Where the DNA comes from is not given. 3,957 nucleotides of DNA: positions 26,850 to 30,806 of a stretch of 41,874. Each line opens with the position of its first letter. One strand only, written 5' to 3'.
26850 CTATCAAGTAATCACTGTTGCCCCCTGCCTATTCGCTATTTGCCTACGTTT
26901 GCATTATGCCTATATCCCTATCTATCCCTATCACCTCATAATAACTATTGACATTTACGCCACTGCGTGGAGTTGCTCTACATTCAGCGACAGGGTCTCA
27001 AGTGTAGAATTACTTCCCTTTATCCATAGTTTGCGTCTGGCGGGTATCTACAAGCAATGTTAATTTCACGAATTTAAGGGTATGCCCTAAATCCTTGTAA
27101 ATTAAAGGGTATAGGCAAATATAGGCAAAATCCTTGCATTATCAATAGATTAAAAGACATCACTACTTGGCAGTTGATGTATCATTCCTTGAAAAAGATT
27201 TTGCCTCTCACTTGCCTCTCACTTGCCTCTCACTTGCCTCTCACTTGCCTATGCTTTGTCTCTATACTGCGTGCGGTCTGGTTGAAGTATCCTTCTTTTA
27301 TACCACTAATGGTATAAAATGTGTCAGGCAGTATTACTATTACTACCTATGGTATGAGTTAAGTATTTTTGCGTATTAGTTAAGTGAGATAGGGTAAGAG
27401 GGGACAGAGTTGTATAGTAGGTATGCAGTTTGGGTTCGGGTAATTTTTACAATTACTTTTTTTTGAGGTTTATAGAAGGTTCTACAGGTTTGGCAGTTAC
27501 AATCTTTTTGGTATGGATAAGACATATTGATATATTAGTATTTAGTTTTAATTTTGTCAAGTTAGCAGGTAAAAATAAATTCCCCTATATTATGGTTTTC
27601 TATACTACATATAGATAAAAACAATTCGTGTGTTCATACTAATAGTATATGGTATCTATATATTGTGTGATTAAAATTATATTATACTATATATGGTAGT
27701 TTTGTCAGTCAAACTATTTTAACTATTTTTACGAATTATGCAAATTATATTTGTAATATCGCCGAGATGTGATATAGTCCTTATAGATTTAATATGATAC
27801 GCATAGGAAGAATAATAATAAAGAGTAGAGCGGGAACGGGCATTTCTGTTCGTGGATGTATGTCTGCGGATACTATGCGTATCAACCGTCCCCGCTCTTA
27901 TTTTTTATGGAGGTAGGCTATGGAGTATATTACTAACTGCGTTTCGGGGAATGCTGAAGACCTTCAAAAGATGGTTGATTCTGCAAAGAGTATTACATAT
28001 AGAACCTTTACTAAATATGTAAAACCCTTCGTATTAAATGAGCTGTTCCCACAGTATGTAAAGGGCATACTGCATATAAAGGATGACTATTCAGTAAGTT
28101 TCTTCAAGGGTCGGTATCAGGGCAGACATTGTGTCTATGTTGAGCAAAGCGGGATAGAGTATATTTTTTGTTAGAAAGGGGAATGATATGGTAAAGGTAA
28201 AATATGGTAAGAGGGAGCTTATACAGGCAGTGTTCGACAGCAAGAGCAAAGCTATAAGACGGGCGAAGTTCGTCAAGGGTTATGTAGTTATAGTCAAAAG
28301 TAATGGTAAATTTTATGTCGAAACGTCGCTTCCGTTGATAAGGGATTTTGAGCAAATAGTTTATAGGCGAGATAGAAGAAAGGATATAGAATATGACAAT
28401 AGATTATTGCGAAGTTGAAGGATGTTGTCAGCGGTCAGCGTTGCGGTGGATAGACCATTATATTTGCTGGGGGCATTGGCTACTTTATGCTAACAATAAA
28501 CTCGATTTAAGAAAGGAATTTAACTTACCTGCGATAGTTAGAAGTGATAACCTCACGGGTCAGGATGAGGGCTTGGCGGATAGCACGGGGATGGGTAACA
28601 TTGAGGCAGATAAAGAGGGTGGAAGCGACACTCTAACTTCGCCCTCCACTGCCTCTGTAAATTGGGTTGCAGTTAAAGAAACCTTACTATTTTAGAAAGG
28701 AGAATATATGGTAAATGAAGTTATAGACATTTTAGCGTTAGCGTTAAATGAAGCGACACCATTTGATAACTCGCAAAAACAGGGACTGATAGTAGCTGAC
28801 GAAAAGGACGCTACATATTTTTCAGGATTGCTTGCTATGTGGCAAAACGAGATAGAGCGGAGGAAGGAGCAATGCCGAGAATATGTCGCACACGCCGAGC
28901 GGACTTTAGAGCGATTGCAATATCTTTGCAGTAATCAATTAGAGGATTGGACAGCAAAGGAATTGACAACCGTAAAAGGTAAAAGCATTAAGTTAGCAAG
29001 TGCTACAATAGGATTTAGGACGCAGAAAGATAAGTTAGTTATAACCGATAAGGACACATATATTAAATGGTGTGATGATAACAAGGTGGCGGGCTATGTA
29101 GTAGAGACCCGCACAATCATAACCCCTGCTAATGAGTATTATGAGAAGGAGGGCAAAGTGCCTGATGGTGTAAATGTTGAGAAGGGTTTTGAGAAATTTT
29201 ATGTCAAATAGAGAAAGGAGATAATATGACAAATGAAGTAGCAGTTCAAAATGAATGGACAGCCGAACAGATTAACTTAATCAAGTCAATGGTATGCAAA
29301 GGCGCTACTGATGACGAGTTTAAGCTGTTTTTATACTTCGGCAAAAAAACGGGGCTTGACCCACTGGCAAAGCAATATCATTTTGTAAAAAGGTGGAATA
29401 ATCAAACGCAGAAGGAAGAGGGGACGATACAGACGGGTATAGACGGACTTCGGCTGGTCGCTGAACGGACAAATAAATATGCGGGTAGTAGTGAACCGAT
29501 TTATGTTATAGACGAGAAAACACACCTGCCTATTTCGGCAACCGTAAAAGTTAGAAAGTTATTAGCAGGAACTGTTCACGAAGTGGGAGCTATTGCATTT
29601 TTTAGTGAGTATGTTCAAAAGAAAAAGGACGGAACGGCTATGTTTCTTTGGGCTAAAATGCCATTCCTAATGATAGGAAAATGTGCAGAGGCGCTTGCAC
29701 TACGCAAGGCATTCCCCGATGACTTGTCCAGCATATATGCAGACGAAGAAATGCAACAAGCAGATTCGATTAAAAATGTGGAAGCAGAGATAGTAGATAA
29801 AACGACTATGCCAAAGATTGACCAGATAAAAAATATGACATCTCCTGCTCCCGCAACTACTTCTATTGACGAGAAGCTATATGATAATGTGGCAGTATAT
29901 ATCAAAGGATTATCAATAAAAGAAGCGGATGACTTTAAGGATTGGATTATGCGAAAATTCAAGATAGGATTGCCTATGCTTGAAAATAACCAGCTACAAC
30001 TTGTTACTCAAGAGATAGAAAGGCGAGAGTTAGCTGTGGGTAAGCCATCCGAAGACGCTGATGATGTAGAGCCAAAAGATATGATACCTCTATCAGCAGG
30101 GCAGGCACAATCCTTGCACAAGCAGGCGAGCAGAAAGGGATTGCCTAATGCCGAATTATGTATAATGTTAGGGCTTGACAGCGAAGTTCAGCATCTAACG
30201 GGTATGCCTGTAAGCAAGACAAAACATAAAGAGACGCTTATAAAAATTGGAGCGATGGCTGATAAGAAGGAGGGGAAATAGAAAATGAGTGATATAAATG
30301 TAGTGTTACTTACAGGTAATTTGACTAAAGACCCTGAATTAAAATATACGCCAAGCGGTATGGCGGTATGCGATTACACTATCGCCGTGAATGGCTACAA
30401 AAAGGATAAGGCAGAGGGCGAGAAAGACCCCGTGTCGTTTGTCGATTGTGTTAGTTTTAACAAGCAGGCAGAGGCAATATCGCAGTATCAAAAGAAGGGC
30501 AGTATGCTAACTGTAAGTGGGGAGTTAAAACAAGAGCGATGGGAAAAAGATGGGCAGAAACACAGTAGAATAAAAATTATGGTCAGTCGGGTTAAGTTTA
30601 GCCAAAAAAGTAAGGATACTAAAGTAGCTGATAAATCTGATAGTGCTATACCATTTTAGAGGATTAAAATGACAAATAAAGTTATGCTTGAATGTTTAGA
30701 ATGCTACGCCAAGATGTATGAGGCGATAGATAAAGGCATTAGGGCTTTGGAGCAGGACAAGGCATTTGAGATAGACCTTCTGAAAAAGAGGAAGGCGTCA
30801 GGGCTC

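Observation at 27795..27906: Leader element E2: second copy of the interleaved-helix/U-tract design, directly upstream of the long early/middle operon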

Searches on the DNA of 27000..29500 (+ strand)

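Call 4: search_rna_families(source=window, start=27400, end=28100, threshold=evalue, max_evalue=10, show_alignments=3)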
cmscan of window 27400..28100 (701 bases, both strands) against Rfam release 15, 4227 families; matches with E-value up to 10: 1.
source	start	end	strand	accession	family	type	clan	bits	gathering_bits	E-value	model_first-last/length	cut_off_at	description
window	27743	27848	+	RF02896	S774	Gene; sRNA;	-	20.6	48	5.7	1-95/95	no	Staphylococcus sRNA 774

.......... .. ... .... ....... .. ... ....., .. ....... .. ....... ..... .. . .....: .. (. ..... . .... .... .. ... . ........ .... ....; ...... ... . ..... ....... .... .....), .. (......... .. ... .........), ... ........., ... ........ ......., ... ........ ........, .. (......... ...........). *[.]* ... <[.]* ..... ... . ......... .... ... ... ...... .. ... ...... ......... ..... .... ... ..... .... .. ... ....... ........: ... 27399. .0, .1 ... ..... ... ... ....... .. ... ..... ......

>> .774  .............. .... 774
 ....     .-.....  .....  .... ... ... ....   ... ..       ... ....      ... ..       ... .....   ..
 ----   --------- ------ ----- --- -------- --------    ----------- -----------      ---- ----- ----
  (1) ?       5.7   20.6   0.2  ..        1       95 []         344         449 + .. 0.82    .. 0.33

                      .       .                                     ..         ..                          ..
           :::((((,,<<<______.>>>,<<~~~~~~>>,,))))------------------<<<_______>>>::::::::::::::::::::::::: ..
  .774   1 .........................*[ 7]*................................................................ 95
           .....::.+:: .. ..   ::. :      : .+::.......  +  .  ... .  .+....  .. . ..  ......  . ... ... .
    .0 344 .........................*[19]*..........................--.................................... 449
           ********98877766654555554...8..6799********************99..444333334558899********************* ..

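Call 6: search_dna_similar(query=window:27000-29500:+, collection=phages, mode=near, max_rows=30)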
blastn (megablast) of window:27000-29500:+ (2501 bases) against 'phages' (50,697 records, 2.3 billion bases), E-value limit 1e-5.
No match.

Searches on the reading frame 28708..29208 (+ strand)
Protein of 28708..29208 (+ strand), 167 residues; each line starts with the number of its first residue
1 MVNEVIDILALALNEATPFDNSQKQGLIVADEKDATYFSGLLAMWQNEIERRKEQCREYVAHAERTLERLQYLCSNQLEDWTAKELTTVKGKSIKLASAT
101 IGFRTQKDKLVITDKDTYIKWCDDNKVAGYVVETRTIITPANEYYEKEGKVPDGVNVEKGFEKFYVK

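Call 15: search_protein_families(library=pfam, proteins=[window:28708-29208:+], max_evalue=0.01)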
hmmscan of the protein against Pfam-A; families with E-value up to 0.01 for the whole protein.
window:28708-29208:+ (167 aa): 1 family
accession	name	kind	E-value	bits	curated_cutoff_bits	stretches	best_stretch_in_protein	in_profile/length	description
PF07352.17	Phage_Mu_Gam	-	4.8e-08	33.5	28.3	1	46-167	26-148/149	Bacteriophage Mu Gam like protein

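Call 22: find_homologous_proteins(query=window:28708-29208:+, max_evalue=0.00001)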
Query window:28708-29208:+ (167 aa): 1 proteins with E <= 0.00001 among 62 candidates.
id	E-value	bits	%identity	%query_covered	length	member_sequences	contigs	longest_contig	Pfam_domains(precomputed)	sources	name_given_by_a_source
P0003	4.9e-106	369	100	100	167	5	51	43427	PF07352.18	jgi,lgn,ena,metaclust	metaclust:\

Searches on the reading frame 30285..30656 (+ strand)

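Call 15: search_protein_families(library=pfam, proteins=[window:30285-30656:+], max_evalue=0.01)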
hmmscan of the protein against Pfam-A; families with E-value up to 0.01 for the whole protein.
window:30285-30656:+ (124 aa): 3 families
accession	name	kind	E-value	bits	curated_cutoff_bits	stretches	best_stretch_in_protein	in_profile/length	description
PF00436.31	SSB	-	2.4e-30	105.1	26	1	4-105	1-103/104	Single-strand binding protein family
PF22657.2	SSB_1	-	1.2e-05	25.9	27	1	5-86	1-80/91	Another single-strand binding protein family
PF01336.31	tRNA_anti-codon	-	0.0069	16.7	27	0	48-101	24-70/75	OB-fold nucleic acid binding domain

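Call 98: search_protein_families(library=ncbifam, proteins=[window:30285-30656:+], max_evalue=0.001)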
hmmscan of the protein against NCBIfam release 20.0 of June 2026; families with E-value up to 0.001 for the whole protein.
window:30285-30656:+ (124 aa): 19 families
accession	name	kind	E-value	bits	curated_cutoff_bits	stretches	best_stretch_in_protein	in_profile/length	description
TIGR00621.2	ssb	subfamily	8.9e-30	104.2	53.95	1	3-112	3-113/165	single-stranded DNA-binding protein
NF006297.0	PRK08486.1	equivalog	1.8e-23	83.6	212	1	5-119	3-118/182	single-stranded DNA-binding protein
NF005241.0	PRK06751.1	equivalog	6.5e-21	75.2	313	1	4-105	2-102/173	single-stranded DNA-binding protein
NF005579.0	PRK07274.1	equivalog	3.3e-19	68.9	169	1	5-103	3-99/131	single-stranded DNA-binding protein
NF005406.0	PRK06958.1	subfamily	4e-19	69.8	252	1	1-104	1-106/182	single-stranded DNA-binding protein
NF005580.0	PRK07275.1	subfamily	1.8e-18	67.3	254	1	4-93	2-90/162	single-stranded DNA-binding protein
NF005674.0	PRK07459.1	equivalog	2.9e-18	66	161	1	3-116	2-111/121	single-stranded DNA-binding protein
NF006533.0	PRK09010.1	subfamily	9.6e-18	64.7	260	1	4-98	6-102/177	single-stranded DNA-binding protein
NF005242.0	PRK06752.1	equivalog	1.9e-17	63.5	189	1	4-111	2-108/112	single-stranded DNA-binding protein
NF004357.0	PRK05733.1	subfamily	3.1e-17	63.1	241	1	4-101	5-103/172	single-stranded DNA-binding protein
NF005851.0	PRK07772.1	subfamily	2.5e-16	60.4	194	1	6-117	6-120/191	single-stranded DNA-binding protein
NF006445.0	PRK08763.1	subfamily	9.7e-16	58.4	246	1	3-104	4-106/164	single-stranded DNA-binding protein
NF010292.0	PRK13732.1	subfamily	1e-14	54.8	265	1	3-101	5-104/175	single-stranded DNA-binding protein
NF004948.0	PRK06293.1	equivalog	2.8e-14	53.4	156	1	6-113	3-106/161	single-stranded DNA-binding protein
NF004972.0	PRK06341.1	equivalog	2.8e-12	46.9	254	1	3-95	4-99/166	single-stranded DNA-binding protein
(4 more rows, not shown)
